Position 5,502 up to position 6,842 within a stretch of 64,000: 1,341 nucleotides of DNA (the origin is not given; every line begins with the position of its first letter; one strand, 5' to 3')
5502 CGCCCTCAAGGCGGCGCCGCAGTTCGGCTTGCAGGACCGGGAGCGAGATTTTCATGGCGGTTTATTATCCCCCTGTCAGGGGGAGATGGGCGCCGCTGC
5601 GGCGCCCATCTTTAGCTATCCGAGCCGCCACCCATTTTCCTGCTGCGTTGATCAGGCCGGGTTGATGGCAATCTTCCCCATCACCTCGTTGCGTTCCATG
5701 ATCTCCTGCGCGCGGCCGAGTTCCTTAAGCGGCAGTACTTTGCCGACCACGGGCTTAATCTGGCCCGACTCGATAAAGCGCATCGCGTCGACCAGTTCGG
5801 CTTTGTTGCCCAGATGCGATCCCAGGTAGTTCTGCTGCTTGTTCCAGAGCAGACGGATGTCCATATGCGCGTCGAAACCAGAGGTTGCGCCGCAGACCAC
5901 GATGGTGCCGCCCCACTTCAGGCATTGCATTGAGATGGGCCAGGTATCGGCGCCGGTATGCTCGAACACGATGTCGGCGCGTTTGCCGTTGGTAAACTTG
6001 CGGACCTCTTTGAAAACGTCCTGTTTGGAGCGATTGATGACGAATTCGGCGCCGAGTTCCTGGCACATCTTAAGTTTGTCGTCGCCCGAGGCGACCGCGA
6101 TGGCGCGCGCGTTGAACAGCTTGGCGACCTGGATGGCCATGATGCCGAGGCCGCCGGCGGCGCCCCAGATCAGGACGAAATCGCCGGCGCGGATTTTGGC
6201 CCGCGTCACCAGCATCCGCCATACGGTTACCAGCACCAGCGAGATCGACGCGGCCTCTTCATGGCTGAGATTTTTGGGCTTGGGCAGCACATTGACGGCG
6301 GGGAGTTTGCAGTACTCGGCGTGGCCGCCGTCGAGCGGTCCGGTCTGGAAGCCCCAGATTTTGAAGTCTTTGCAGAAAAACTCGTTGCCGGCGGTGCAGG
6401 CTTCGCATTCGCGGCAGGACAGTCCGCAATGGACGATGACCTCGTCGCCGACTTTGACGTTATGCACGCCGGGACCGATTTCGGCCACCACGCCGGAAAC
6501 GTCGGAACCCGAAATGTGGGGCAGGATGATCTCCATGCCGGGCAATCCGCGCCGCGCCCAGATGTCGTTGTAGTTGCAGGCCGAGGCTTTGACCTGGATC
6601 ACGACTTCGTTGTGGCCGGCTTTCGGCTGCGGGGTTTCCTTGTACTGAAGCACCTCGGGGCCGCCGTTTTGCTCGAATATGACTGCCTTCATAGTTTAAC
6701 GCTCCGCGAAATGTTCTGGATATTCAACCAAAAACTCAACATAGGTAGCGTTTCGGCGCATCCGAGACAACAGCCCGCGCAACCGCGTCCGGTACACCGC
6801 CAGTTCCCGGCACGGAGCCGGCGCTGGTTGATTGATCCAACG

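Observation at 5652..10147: MaoC hydratase - acyl-CoA dehydrogenase - MaoC hydratase - CitE/HpcH-like CoA-ester lyase operon with a divergent MDR reductase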

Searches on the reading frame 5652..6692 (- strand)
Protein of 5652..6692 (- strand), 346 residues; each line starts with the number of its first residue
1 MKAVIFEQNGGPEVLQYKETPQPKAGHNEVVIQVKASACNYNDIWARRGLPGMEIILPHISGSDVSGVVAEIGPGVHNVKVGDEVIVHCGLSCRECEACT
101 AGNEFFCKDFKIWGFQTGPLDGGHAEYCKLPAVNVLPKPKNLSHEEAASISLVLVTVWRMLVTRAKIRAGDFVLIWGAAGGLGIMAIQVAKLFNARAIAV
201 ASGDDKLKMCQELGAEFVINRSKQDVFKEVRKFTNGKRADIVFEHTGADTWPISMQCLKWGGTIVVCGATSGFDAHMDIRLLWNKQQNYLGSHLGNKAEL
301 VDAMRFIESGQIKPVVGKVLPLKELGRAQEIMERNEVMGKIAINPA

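Call 5: search_protein_families(library=pfam, proteins=[window:5652-6692:-])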
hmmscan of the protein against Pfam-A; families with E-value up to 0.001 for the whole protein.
window:5652-6692:- (346 aa): 3 families
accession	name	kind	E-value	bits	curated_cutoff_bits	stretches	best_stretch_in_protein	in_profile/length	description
PF00107.32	ADH_zinc_N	-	6e-31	107.5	31.8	1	181-308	1-128/129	Zinc-binding dehydrogenase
PF08240.17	ADH_N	-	1.8e-24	86.4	23.5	1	27-140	2-104/104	Alcohol dehydrogenase GroES-like domain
PF13602.12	ADH_zinc_N_2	-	3.9e-16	60.6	27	1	213-343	1-134/134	Zinc-binding dehydrogenase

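Call 6: search_protein_families(library=ncbifam, proteins=[window:5652-6692:-])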
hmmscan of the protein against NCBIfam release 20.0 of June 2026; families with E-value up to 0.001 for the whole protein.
window:5652-6692:- (346 aa): 26 families (the best 25 are shown)
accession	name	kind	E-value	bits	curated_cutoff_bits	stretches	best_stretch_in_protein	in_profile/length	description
TIGR01751.1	crot-CoA-red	equivalog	5.1e-89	298.8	378.55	2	14-227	24-247/398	crotonyl-CoA carboxylase/reductase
TIGR02824.1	quinone_pig3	subfamily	7e-66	222.4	296.8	2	122-343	92-323/325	putative NAD(P)H quinone oxidoreductase, PIG3 family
NF010344.0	PRK13771.1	subfamily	4.4e-64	216.6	349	1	1-345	1-333/334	putative alcohol dehydrogenase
NF041172.1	AcrlCoa_red_Thmprot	equivalog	3.6e-52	177.3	500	1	1-344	1-333/334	acryloyl-CoA reductase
NF006940.0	PRK09422.1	equivalog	7.7e-44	150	344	1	1-343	1-333/338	alcohol dehydrogenase AdhP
NF008024.0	PRK10754.1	subfamily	5.6e-42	143.9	348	2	129-340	100-322/327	NADPH:quinone reductase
TIGR00692.1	tdh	equivalog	7.5e-39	133.7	458.35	1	17-270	13-263/340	L-threonine 3-dehydrogenase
NF003808.0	PRK05396.1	equivalog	2.4e-38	131.9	380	1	14-342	12-337/341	L-threonine 3-dehydrogenase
NF041097.1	keto_inos_dh_IolM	equivalog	3.5e-32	111.5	450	1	16-333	41-378/389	scyllo-inosose 3-dehydrogenase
TIGR03989.1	Rxyl_3153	subfamily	6.8e-29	101.3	440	2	122-308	139-329/370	NDMA-dependent alcohol dehydrogenase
NF007489.0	PRK10083.1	equivalog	2.7e-27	95.6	376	1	1-232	1-224/339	Zn-dependent oxidoreductase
TIGR02817.1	adh_fam_1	subfamily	1.5e-26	93.7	284.05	2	122-341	96-331/336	zinc-binding alcohol dehydrogenase family protein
TIGR03451.1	mycoS_dep_FDH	equivalog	2.4e-26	92.4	512.9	2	2-109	3-106/358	S-(hydroxymethyl)mycothiol dehydrogenase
NF047908.1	AldhRedAhr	equivalog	2.3e-25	89.2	470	1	22-332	23-322/335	NADPH-dependent aldehyde reductase Ahr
TIGR02823.1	oxido_YhdH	subfamily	4.2e-25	88.3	297.25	2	120-278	93-252/324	acrylyl-CoA reductase family protein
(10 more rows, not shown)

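Call 11: search_solved_structures(query=window:5652-6692:-, max_evalue=1e-10)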
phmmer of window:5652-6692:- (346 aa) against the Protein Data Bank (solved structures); distinct sequences matched with E-value up to 1e-10: 197 (the best 60 are shown).
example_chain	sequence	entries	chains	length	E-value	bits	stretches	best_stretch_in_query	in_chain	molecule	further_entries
2eih_A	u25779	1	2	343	1.7e-90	306.8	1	1-343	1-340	Alcohol dehydrogenase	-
4gi2_A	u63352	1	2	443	1e-62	215.4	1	5-336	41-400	Crotonyl-CoA carboxylase/reductase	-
6na3_A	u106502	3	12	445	2.7e-59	204.2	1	15-343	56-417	Putative crotonyl-CoA reductase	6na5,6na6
6na4_A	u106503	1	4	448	2.8e-59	204.1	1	15-343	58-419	Putative crotonyl-CoA reductase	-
6owe_A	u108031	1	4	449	2.9e-59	204.1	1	15-343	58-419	Crotonyl-CoA carboxylase/reductase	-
3hzz_A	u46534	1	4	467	9.3e-59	202.4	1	58-343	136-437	Crotonyl CoA reductase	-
3krt_A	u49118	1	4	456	9.8e-57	195.8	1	58-343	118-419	Crotonyl CoA reductase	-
4a0s_A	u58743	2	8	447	4.4e-55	190.3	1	15-343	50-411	OCTENOYL-COA REDUCTASE/CARBOXYLASE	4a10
9kva_A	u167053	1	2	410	8.9e-53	182.8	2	13-223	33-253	Putative crotonyl-CoA reductase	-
5k1s_A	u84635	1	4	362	3.1e-51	177.7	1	1-345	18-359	Oxidoreductase, zinc-binding dehydrogenase family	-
1rjw_A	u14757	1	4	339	1.2e-47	165.8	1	1-343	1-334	Alcohol dehydrogenase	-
3pii_A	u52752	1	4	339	4.1e-47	164.1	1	1-343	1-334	Alcohol dehydrogenase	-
5yat_A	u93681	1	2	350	4.5e-45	157.4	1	2-344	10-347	Mitochondrial alcohol dehydrogenase isozyme III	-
9u4x_A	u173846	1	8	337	6.6e-45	156.9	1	12-343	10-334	Alcohol dehydrogenase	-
6iqd_A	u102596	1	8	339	9.2e-45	156.4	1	11-343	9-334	Alcohol dehydrogenase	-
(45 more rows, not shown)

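Call 39: search_solved_structures(query=window:5652-6692:-, max_evalue=1e-58, show_alignments=5)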
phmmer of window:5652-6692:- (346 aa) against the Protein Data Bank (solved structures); distinct sequences matched with E-value up to 1e-58: 6.
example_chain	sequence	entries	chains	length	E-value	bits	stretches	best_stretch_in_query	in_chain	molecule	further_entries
2eih_A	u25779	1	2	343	1.7e-90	306.8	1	1-343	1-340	Alcohol dehydrogenase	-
4gi2_A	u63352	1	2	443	1e-62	215.4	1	5-336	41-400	Crotonyl-CoA carboxylase/reductase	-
6na3_A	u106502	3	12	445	2.7e-59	204.2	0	15-343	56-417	Putative crotonyl-CoA reductase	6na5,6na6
6na4_A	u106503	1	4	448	2.8e-59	204.1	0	15-343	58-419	Putative crotonyl-CoA reductase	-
6owe_A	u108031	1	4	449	2.9e-59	204.1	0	15-343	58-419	Crotonyl-CoA carboxylase/reductase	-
3hzz_A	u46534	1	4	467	9.3e-59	202.4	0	58-343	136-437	Crotonyl CoA reductase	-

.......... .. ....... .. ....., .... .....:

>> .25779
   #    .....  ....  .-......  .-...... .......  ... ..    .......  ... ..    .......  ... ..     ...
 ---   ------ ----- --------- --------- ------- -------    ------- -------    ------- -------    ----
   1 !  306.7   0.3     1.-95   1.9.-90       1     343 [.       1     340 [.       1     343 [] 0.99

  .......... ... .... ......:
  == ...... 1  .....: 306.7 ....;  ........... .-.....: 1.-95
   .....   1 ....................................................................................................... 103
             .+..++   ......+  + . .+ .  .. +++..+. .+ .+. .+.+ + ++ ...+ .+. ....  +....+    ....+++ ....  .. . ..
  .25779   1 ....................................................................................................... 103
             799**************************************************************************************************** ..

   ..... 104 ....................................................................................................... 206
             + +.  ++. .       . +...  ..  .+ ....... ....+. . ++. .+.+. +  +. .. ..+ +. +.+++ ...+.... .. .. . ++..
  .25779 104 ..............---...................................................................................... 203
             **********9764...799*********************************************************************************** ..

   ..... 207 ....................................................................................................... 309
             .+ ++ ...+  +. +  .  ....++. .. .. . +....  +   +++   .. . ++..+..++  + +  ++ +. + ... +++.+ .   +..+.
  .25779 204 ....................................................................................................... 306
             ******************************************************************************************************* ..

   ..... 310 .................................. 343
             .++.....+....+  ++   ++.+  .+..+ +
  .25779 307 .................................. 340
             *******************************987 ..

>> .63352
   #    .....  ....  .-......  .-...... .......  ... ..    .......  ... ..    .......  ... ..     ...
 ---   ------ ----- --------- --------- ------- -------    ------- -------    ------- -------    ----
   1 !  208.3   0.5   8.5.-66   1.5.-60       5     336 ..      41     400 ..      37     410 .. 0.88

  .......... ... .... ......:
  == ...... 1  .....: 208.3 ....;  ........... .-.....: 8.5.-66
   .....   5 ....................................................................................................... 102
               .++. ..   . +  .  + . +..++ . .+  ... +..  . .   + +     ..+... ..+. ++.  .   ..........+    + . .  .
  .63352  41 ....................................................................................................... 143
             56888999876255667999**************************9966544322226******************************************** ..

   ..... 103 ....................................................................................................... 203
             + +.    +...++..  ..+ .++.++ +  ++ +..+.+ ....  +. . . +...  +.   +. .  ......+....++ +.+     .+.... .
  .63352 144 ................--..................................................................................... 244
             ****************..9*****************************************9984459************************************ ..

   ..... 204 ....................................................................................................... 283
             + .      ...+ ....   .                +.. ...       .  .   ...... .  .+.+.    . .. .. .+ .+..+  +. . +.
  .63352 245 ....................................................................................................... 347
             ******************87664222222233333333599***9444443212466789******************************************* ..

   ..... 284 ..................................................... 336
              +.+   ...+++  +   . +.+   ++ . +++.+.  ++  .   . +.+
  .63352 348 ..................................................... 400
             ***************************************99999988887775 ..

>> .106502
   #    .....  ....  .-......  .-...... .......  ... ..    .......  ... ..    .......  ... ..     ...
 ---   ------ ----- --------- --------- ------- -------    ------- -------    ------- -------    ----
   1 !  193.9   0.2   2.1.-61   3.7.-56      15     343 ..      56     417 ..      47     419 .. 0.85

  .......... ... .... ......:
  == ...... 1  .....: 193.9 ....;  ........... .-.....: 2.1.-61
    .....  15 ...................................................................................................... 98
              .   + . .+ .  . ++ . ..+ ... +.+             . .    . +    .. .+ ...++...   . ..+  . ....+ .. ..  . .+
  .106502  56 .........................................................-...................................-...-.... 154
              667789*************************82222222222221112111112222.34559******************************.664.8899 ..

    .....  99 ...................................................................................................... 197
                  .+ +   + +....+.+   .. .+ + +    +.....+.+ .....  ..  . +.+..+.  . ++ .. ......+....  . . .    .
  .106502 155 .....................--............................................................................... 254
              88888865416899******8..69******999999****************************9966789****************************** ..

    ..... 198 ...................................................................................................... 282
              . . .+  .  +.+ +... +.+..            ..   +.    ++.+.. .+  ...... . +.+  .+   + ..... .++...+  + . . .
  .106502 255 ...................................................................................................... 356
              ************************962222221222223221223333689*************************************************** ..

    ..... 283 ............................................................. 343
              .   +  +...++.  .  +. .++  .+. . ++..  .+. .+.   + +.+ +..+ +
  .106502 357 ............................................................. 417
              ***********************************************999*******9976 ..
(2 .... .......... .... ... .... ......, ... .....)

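Call 90: find_homologous_proteins(query=window:5652-6692:-, max_evalue=1e-30)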
Query window:5652-6692:- (346 aa): 6067 proteins with E <= 1e-30 among 8000 candidates; the best 120 are listed.
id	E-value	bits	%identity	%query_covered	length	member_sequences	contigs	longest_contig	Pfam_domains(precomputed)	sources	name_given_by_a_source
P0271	8.8e-235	796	100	100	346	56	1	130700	PF00107.33,PF13602.13,PF08240.18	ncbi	-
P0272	8.9e-218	740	92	100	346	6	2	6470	PF00107.33,PF13602.13,PF08240.18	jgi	-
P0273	2.0e-217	739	92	100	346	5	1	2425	PF00107.33,PF13602.13,PF08240.18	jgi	jgi:alcohol dehydrogenase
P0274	2.8e-215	732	91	100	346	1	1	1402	PF00107.33,PF13602.13,PF08240.18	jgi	jgi:alcohol dehydrogenase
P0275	5.8e-215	731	91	100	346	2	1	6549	PF00107.33,PF13602.13,PF08240.18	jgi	jgi:NADPH:quinone reductase-like Zn-dependent oxidoreductase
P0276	1.8e-213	726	89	100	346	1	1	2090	PF00107.33,PF13602.13,PF08240.18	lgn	-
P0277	9.4e-213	724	90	100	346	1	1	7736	PF00107.33,PF13602.13,PF08240.18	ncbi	-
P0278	2.5e-212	722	90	100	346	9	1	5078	PF00107.33,PF13602.13,PF08240.18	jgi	jgi:crotonyl-CoA carboxylase/reductase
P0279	3.2e-207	706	86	100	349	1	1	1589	PF00107.33,PF13602.13,PF08240.18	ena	-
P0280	7.0e-197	672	81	100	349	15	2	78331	PF00107.33,PF13602.13,PF08240.18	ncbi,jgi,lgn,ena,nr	ncbi:MAG TPA: zinc-binding dehydrogenase [Candidatus Binataceae bacterium]|nr:zinc-binding dehydroge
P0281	1.7e-195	667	79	100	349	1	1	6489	PF00107.33,PF13602.13,PF08240.18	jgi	jgi:alcohol dehydrogenase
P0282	4.6e-194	662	80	100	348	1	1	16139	PF00107.33,PF13602.13,PF08240.18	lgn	-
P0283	2.6e-193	660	80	100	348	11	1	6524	PF00107.33,PF13602.13,PF08240.18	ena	-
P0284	7.2e-193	658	80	100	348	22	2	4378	PF00107.33,PF13602.13,PF08240.18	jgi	jgi:alcohol dehydrogenase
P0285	1.5e-192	657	79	100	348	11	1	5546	PF00107.33,PF13602.13,PF08240.18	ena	-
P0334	2.3e-156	538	66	100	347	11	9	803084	PF00107.33,PF13602.13,PF08240.18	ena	-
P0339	1.5e-155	536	66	100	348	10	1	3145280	PF00107.33,PF13602.13,PF08240.18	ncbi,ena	-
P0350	1.0e-153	530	65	100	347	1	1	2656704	PF00107.33,PF13602.13,PF08240.18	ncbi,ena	-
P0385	1.5e-149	516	64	99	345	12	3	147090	PF00107.33,PF13602.13,PF08240.18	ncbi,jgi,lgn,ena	ncbi:MAG: zinc-binding dehydrogenase [Dehalococcoidia bacterium]|jgi:NADPH:quinone reductase-like Zn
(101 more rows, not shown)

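Call 91: find_encoding_contigs(protein=P0271, flank=3000, max_places=2)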
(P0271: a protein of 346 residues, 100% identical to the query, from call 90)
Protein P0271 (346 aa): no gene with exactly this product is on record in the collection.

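Call 92: find_encoding_contigs(protein=P0339, flank=8000, max_places=2)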
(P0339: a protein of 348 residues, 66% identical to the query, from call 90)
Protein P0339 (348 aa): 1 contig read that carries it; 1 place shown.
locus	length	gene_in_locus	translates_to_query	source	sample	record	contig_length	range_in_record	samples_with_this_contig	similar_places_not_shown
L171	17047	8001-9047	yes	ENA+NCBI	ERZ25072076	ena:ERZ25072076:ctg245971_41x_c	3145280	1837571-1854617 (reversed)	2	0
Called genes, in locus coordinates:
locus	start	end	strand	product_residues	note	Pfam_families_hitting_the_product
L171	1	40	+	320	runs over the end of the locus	PF19300:BPD_transp_1_N, PF00528:BPD_transp_1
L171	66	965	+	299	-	PF00528:BPD_transp_1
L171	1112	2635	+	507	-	PF13541:ChlI, PF00493:MCM (faint), PF01078:Mg_chelatase, PF07728:AAA_5, PF13335:Mg_chelatase_C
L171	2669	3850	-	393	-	PF01546:Peptidase_M20, PF07687:M20_dimer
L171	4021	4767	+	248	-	-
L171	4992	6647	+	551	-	PF01642:MM_CoA_mutase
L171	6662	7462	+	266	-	PF00903:Glyoxalase, PF13468:Glyoxalase_3, PF13669:Glyoxalase_4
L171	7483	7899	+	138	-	PF02310:B12-binding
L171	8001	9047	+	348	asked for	PF08240:ADH_N, PF00107:ADH_zinc_N, PF13602:ADH_zinc_N_2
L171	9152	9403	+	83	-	-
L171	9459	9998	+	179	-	PF25084:LbH_EIF2B (faint), PF00132:Hexapep (weak), PF14602:Hexapep_2 (faint), PF25087:GMPPB_C (weak), PF00132:Hexapep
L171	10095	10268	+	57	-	-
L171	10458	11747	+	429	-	PF00709:Adenylsucc_synt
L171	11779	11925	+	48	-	-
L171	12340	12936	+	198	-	PF04055:Radical_SAM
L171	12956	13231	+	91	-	-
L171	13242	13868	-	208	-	PF09335:VTT_dom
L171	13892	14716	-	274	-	PF00561:Abhydrolase_1, PF12146:Hydrolase_4, PF12697:Abhydrolase_6, PF03096:Ndr (faint), PF00561:Abhydrolase_1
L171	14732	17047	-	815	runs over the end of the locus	PF02861:Clp_N, PF23569:NBD_SMAX1, PF00004:AAA, PF17871:AAA_lid_9, PF00004:AAA (weak), PF07724:AAA_2, PF07728:AAA_5, PF10431:ClpB_D2-small, +7 more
